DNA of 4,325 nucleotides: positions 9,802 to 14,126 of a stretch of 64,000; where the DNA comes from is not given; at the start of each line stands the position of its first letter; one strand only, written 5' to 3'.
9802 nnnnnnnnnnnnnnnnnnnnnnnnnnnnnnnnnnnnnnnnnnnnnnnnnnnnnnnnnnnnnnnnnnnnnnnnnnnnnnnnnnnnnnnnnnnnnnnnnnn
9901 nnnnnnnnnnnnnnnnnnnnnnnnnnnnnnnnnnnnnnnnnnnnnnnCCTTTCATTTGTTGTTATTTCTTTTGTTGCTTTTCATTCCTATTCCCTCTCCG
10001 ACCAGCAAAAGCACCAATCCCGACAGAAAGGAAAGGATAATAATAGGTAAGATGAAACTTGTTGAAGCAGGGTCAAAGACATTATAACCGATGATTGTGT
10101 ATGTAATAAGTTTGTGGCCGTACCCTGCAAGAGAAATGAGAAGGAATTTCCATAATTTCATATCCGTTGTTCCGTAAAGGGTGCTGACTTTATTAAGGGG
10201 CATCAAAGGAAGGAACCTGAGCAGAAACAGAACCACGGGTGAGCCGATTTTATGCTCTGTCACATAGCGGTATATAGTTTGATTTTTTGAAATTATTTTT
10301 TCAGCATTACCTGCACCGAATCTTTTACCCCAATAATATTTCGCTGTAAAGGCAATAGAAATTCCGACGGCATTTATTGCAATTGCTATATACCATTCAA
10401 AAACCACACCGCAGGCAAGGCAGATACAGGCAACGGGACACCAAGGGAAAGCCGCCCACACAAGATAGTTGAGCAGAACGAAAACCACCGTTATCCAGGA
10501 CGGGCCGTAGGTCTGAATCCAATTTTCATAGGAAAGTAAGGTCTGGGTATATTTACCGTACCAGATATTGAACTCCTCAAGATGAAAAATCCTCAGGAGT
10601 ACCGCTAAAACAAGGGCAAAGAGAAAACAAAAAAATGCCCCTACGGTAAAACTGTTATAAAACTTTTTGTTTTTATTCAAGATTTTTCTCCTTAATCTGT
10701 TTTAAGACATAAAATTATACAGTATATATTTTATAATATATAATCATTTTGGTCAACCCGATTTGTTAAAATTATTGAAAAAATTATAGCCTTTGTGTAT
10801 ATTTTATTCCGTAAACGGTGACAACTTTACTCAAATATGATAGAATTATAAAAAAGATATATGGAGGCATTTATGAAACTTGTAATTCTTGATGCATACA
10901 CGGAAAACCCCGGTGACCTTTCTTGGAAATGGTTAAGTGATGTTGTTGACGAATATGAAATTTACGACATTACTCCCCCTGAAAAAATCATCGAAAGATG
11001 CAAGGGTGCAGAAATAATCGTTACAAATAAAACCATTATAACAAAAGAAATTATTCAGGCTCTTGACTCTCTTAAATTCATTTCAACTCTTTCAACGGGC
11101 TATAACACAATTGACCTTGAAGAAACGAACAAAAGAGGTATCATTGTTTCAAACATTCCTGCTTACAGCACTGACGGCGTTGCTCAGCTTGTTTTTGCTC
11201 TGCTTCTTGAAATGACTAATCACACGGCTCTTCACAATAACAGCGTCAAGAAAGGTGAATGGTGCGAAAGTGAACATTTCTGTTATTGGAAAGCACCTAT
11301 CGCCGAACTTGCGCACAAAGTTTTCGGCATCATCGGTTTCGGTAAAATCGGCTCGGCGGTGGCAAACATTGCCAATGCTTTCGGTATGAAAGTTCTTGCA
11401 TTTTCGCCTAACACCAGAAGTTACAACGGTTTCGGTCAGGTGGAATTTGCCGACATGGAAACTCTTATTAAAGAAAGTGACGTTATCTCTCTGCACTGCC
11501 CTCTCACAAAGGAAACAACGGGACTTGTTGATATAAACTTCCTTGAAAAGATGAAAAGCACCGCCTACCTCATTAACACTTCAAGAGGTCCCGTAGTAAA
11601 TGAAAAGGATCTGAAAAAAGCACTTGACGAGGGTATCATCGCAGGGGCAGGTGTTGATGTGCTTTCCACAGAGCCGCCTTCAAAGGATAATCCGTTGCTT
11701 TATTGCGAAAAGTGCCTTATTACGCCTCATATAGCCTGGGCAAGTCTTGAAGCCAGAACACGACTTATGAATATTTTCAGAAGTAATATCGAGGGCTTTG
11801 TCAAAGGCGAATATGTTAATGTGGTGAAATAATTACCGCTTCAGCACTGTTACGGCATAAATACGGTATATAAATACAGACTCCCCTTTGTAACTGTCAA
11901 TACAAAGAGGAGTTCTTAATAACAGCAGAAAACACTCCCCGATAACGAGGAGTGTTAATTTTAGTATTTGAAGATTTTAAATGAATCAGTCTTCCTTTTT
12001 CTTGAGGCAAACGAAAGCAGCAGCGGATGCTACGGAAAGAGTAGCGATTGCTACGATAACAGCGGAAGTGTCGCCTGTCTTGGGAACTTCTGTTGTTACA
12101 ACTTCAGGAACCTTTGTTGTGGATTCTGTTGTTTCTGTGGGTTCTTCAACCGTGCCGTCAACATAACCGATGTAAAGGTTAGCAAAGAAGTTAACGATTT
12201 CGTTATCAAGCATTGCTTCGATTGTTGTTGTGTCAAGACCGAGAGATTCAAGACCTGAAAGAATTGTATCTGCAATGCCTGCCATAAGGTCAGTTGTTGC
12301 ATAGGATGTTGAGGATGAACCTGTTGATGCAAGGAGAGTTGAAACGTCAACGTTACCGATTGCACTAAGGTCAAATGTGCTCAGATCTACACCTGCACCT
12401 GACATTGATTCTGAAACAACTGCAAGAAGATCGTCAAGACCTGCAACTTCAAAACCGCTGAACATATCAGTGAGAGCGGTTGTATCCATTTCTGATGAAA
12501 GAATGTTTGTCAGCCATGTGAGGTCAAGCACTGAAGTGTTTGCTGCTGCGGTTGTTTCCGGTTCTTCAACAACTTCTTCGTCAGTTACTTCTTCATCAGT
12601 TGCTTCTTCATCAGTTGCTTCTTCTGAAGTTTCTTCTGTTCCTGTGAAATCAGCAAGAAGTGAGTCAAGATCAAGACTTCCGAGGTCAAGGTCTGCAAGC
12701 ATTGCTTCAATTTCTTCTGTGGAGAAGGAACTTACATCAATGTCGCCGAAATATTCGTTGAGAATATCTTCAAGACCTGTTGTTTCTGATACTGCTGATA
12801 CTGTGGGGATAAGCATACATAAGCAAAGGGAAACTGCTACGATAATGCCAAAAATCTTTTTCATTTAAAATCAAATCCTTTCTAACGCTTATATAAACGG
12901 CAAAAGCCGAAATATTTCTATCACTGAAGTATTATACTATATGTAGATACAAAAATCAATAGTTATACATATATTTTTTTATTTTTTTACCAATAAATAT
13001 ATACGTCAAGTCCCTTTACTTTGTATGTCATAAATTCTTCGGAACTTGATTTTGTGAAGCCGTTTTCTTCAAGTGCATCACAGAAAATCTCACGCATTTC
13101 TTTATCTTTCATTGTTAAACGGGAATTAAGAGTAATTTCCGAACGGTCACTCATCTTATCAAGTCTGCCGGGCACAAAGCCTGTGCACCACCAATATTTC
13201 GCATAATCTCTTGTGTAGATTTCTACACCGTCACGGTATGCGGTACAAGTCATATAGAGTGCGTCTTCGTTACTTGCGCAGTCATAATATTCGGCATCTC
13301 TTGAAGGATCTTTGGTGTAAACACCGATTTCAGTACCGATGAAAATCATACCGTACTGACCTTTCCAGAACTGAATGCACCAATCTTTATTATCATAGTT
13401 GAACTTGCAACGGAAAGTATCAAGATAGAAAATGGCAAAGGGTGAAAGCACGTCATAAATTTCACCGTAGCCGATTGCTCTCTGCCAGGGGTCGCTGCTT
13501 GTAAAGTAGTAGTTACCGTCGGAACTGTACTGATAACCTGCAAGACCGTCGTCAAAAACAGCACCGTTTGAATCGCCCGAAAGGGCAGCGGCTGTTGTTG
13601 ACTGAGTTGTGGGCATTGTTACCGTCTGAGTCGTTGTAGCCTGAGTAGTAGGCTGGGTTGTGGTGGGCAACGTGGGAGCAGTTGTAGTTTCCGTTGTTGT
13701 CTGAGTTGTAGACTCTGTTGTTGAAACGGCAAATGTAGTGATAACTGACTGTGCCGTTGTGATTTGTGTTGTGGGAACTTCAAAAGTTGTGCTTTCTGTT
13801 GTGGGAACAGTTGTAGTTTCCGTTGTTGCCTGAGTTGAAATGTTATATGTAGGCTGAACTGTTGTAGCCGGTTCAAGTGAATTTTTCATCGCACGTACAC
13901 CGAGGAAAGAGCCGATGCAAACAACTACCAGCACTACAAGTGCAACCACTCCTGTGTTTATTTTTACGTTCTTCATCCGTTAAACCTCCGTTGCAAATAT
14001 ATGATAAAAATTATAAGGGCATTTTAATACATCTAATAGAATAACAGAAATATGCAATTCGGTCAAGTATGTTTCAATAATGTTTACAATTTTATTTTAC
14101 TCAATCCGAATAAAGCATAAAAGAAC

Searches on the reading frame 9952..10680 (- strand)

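Call 79: search_protein_families(library=pfam, max_evalue=0.000001, proteins=[window:9952-10680:-])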
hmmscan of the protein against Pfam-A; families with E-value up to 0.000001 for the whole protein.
window:9952-10680:- (242 aa): 1 family
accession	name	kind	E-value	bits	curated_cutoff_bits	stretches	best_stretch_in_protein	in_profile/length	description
PF09335.16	VTT_dom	-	1.1e-14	55.4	33.9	1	82-199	2-122/123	VTT domain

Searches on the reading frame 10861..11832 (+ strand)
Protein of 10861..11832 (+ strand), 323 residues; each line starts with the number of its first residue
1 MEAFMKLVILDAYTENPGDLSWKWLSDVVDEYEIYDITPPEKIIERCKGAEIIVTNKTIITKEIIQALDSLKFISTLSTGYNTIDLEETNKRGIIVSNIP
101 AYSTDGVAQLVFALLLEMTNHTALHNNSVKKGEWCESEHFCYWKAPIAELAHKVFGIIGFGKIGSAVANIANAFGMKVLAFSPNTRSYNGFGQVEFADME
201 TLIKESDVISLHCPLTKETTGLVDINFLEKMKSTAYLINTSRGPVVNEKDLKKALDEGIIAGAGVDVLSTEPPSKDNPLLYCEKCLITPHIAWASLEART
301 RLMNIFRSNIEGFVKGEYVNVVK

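Call 79: search_protein_families(library=pfam, max_evalue=0.000001, proteins=[window:10861-11832:+])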
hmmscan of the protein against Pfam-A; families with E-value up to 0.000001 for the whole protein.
window:10861-11832:+ (323 aa): 2 families
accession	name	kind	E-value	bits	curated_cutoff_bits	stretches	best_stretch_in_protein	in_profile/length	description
PF02826.25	2-Hacid_dh_C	-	1.8e-57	194.1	25.1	1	112-292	1-178/178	D-isomer specific 2-hydroxyacid dehydrogenase, NAD binding domain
PF00389.36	2-Hacid_dh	-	2.4e-27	95.7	24.6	1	26-319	16-130/134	D-isomer specific 2-hydroxyacid dehydrogenase, catalytic domain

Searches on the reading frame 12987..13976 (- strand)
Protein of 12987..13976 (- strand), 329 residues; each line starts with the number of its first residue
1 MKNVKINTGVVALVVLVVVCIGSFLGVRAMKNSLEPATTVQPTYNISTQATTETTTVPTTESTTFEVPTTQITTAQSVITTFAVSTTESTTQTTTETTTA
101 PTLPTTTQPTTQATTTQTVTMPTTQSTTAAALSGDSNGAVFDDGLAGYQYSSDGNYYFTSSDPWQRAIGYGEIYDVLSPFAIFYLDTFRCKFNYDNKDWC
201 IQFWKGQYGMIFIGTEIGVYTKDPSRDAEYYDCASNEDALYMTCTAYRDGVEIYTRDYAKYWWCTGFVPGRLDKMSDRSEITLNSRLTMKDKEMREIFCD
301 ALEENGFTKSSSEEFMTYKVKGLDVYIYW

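Call 79: search_protein_families(library=pfam, max_evalue=0.000001, proteins=[window:12987-13976:-])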
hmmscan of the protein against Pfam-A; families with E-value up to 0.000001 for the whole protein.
window:12987-13976:- (329 aa): 1 family
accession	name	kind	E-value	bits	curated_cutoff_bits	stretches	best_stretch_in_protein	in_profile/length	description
PF14751.11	DUF4474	-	2.4e-39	135.6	23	1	146-311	8-173/240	Domain of unknown function (DUF4474)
